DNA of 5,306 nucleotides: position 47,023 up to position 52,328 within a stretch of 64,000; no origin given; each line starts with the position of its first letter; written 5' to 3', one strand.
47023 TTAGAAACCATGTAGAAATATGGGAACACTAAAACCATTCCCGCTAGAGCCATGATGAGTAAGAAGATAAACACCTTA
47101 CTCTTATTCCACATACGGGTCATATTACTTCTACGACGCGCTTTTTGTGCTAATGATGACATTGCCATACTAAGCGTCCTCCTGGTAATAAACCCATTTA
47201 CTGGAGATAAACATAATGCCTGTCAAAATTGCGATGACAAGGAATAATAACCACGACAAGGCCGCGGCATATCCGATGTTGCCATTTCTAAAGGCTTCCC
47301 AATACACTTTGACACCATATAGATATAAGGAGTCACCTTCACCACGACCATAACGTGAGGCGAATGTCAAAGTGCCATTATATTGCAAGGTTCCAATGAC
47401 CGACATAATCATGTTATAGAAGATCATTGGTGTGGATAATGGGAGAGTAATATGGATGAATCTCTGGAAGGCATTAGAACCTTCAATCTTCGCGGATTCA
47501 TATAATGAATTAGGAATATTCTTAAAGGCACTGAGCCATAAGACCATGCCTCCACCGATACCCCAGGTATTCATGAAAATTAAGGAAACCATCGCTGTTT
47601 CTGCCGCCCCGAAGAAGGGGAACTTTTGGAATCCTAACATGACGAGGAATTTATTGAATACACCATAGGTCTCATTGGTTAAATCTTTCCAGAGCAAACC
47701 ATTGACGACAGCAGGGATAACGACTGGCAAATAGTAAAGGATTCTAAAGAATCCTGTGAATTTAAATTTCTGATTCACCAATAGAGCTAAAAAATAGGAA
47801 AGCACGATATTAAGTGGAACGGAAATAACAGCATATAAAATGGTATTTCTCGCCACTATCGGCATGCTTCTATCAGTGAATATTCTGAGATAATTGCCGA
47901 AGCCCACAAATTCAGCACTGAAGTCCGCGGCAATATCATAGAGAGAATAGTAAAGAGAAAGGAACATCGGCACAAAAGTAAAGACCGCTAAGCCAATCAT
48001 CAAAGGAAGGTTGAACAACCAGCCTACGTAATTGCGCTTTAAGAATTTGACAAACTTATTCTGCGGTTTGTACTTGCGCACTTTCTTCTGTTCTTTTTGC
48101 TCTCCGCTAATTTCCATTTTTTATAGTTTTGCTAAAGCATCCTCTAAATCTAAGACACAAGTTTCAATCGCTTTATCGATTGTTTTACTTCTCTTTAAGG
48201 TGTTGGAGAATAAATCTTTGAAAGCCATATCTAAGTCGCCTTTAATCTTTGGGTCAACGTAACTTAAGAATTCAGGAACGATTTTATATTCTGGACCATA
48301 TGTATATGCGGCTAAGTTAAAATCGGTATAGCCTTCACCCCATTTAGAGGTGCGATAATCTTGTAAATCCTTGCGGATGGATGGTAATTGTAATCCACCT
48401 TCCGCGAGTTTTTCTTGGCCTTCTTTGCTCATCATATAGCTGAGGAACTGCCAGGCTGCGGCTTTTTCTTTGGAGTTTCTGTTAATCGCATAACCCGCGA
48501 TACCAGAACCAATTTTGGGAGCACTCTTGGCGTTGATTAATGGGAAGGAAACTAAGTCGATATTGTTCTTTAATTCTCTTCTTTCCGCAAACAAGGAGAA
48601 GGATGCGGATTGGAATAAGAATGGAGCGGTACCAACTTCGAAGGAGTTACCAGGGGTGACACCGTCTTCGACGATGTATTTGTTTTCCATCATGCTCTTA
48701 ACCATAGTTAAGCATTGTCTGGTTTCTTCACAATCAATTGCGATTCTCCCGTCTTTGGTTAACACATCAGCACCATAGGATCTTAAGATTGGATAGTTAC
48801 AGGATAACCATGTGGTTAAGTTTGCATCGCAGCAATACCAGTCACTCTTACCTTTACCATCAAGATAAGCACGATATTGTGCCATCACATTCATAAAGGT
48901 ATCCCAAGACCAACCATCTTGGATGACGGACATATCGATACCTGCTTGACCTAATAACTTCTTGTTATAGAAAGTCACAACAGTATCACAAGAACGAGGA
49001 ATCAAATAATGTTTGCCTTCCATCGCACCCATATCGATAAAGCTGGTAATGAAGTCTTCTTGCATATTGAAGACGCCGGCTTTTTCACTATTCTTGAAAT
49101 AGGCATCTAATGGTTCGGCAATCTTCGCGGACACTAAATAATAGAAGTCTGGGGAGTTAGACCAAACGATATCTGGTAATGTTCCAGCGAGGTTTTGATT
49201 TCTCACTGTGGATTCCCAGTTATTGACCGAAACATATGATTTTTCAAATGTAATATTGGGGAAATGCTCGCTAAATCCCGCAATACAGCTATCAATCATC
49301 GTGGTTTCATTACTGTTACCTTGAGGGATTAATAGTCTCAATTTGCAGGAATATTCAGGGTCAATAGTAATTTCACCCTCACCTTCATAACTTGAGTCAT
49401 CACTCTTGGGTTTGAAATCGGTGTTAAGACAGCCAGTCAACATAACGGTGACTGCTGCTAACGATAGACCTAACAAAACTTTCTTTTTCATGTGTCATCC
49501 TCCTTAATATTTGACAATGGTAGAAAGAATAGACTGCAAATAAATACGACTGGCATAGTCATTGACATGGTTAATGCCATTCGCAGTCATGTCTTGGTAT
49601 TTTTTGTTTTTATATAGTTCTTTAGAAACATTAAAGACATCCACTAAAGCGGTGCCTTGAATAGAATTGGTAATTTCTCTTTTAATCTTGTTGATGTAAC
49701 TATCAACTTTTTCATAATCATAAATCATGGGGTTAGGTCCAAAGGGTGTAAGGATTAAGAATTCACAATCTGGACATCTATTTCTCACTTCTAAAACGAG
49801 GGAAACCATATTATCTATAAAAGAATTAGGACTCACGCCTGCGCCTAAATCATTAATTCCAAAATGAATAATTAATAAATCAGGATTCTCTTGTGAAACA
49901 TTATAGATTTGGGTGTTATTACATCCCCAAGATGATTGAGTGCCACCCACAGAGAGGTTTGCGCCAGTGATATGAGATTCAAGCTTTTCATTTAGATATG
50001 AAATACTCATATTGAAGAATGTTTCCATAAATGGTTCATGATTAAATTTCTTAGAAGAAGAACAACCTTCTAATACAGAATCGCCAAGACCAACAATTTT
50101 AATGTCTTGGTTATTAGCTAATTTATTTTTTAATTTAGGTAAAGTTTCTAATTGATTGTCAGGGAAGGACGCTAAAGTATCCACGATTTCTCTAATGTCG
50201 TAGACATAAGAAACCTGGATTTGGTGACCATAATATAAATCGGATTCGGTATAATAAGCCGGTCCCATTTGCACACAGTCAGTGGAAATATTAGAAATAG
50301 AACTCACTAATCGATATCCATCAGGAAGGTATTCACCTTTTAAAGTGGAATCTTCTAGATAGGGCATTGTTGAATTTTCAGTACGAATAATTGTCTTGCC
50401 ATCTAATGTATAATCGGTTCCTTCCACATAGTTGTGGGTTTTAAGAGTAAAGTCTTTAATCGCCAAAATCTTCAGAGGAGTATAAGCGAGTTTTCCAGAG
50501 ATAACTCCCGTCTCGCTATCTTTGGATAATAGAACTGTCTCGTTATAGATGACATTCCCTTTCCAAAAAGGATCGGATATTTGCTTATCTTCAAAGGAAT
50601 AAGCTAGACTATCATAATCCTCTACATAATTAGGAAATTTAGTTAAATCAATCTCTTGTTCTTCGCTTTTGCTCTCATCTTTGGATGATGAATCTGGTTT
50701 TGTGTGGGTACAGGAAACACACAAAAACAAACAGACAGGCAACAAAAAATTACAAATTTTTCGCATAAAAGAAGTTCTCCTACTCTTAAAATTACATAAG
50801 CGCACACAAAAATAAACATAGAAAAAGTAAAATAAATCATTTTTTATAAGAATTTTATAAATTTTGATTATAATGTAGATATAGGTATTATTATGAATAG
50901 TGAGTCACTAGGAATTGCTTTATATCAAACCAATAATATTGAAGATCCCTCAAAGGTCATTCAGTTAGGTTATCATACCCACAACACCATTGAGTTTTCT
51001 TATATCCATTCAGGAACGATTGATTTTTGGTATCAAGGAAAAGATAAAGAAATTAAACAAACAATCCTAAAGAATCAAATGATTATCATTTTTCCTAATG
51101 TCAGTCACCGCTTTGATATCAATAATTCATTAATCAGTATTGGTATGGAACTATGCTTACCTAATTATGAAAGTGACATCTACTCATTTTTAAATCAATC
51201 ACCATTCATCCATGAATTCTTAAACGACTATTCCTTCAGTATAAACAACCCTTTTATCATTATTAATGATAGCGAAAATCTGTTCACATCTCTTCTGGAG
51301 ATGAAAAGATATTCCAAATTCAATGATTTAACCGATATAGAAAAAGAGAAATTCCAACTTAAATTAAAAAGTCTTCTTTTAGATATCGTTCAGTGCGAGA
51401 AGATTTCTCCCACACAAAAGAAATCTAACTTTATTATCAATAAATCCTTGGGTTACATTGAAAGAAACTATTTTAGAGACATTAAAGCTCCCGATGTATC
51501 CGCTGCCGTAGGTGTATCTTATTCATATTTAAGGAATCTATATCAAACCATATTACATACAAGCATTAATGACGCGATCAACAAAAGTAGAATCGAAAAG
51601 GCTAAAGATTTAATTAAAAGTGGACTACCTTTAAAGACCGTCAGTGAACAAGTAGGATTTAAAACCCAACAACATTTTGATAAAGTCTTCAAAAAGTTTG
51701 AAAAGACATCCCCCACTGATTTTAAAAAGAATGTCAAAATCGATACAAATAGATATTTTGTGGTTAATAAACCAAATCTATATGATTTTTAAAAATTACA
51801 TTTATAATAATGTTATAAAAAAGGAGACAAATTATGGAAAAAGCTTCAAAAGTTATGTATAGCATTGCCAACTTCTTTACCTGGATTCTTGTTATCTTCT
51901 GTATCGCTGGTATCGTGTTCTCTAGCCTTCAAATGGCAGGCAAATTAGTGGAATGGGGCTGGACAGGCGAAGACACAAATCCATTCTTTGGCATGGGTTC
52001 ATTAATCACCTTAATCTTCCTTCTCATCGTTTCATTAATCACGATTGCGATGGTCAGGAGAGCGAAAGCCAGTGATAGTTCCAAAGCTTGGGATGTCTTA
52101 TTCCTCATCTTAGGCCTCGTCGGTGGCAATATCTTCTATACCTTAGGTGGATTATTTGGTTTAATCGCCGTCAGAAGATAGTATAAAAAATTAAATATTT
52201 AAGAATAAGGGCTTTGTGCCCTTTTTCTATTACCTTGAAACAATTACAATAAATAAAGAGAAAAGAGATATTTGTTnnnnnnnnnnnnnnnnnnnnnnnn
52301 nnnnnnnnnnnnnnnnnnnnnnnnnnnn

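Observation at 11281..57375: Two paralogous AraC-linked operons form a PUL-like rhamnoside/plant-glycan capture and degradation system in an LPXTG-free, lipoprotein-rich low-GC bacterium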

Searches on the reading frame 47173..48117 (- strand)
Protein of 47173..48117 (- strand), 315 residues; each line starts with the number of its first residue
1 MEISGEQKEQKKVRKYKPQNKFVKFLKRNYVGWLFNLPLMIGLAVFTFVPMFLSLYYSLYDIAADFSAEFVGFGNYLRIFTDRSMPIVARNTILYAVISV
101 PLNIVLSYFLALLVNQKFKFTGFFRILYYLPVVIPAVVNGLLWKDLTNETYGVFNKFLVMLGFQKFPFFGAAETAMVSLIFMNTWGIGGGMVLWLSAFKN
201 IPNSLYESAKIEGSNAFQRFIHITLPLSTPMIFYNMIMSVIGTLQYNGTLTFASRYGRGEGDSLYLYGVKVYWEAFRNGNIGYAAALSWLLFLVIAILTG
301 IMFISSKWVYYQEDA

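Call 4: search_protein_families(library=pfam, proteins=[window:47173-48117:-], max_evalue=0.01)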
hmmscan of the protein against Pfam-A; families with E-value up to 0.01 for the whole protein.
window:47173-48117:- (315 aa): 1 family
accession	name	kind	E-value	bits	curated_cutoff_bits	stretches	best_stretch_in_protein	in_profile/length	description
PF00528.27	BPD_transp_1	-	7.2e-10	39.3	26.4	1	104-307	2-180/184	Binding-protein-dependent transport system inner membrane component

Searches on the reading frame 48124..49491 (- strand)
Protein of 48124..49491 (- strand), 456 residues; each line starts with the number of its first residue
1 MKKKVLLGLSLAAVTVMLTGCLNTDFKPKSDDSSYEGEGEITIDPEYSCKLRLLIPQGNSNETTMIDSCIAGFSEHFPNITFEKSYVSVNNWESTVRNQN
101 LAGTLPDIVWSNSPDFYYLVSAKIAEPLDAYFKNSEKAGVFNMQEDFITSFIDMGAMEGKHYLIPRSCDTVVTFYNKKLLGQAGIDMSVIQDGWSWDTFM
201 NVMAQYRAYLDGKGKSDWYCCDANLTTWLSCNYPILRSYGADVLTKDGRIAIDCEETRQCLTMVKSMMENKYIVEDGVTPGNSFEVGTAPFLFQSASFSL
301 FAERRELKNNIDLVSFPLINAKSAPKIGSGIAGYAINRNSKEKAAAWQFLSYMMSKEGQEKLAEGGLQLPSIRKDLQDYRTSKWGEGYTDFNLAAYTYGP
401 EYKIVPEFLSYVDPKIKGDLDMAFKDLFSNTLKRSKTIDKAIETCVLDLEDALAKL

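Call 5: search_protein_families(library=pfam, proteins=[window:48124-49491:-], max_evalue=0.01)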
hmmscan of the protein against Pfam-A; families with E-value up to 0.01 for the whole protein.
window:48124-49491:- (456 aa): 4 families
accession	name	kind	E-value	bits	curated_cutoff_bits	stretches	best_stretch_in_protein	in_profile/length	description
PF13416.11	SBP_bac_8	-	5.9e-27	95.6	27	1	73-378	6-267/279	Bacterial extracellular solute-binding protein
PF01547.30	SBP_bac_1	-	1.8e-25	91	26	1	71-360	15-307/307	Bacterial extracellular solute-binding protein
PF13343.11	SBP_bac_6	-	0.001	19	24.6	0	325-380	174-232/245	Bacterial extracellular solute-binding protein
PF13531.11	SBP_bac_11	-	0.0031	17.7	25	0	333-367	192-226/227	Bacterial extracellular solute-binding protein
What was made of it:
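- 48121..49491 (-): Solute-binding lipoprotein of operon 2. SBP_bac_8 and SBP_bac_1 (call 5).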

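Call 71: search_solved_structures(query=window:48124-49491:-, max_evalue=0.001)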
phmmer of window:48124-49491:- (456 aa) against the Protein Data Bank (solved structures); distinct sequences matched with E-value up to 0.001: 17.
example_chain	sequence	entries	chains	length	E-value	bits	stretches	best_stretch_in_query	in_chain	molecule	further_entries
6rjy_A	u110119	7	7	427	2.5e-15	59.8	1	57-379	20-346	Arabino-oligosaccharids-binding protein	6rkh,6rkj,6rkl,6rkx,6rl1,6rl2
5k2y_A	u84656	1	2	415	1.5e-07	34.2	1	70-375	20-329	Probable periplasmic sugar-binding lipoprotein UspC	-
5k2x_A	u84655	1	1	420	1.6e-07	34.1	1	70-375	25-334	Sugar ABC transporter permease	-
6lce_A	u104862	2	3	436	1.8e-07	33.9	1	140-366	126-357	ABC transporter substrate binding component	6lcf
5f7v_A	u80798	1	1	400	9.6e-07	31.5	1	65-372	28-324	Lmo0181 protein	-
4rk2_A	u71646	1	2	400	1.2e-06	31.2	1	67-367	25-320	Putative sugar ABC transporter, substrate-binding protein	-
3jzj_A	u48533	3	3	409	1.5e-06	30.9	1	62-370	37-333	Acarbose/maltose binding protein GacH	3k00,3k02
3k01_A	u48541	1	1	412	1.6e-06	30.8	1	62-370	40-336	Acarbose/maltose binding protein GacH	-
8xba_A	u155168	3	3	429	3.6e-06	29.6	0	100-207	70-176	XylA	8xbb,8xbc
7ehp_A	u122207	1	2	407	4.1e-06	29.4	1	156-441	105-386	chitin oligosaccahride binding protein NagB1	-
6dtq_A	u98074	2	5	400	8.5e-05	25.1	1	147-370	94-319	maltose-binding protein MalE3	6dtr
3quf_A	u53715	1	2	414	0.00027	23.4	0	69-364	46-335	Extracellular solute-binding protein, family 1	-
6r1b_D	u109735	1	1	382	0.0006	22.3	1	69-229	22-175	Putative Sn-glycerol-3-phosphate-binding lipoprotein UgpB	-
6r1b_C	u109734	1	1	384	0.00061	22.3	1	69-229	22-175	Putative Sn-glycerol-3-phosphate-binding lipoprotein UgpB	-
6r1b_A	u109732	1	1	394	0.00061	22.3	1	69-229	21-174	Putative Sn-glycerol-3-phosphate-binding lipoprotein UgpB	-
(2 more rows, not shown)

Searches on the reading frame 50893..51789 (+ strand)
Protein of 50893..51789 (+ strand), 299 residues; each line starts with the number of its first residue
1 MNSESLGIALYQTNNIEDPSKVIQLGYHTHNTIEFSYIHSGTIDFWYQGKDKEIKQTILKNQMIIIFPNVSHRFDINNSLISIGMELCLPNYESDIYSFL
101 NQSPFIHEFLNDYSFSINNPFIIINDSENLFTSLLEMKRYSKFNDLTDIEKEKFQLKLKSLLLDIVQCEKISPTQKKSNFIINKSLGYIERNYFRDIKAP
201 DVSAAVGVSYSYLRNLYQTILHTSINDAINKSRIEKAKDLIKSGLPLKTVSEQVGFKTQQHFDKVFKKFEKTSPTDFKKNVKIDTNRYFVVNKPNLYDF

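Call 5: search_protein_families(library=pfam, proteins=[window:50893-51789:+], max_evalue=0.01)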
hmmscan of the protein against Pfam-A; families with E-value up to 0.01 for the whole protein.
window:50893-51789:+ (299 aa): 4 families
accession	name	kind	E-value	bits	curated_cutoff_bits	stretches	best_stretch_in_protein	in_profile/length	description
PF12833.13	HTH_18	-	1.3e-15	57.9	33.6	1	203-279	2-79/80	Helix-turn-helix domain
PF00165.29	HTH_AraC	-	1e-06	29.1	26.6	1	242-277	6-40/42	Bacterial regulatory helix-turn-helix proteins, AraC family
PF07883.17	Cupin_2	-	7.4e-05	22.8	27.2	1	26-79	12-60/70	Cupin domain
PF02311.25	AraC_binding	-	0.00071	19.8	21.1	1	26-74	17-61/135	AraC-like ligand binding domain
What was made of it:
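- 50893..51792 (+): AraC-family regulator 2 (cupin plus HTH), divergent from operon 2. HTH_18, AraC_binding and Cupin_2 (call 5).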

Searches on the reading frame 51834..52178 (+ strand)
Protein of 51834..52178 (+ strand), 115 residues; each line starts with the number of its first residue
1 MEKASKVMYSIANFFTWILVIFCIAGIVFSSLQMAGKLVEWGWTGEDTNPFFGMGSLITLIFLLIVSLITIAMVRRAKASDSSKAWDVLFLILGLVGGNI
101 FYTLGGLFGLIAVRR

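Call 5: search_protein_families(library=pfam, proteins=[window:51834-52178:+], max_evalue=0.01)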
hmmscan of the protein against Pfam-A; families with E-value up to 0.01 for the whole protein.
window:51834-52178:+ (115 aa): 1 family
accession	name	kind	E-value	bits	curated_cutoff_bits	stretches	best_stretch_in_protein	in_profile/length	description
PF05656.20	DUF805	-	0.00085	20.2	25.7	1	13-103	12-94/111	Protein of unknown function (DUF805)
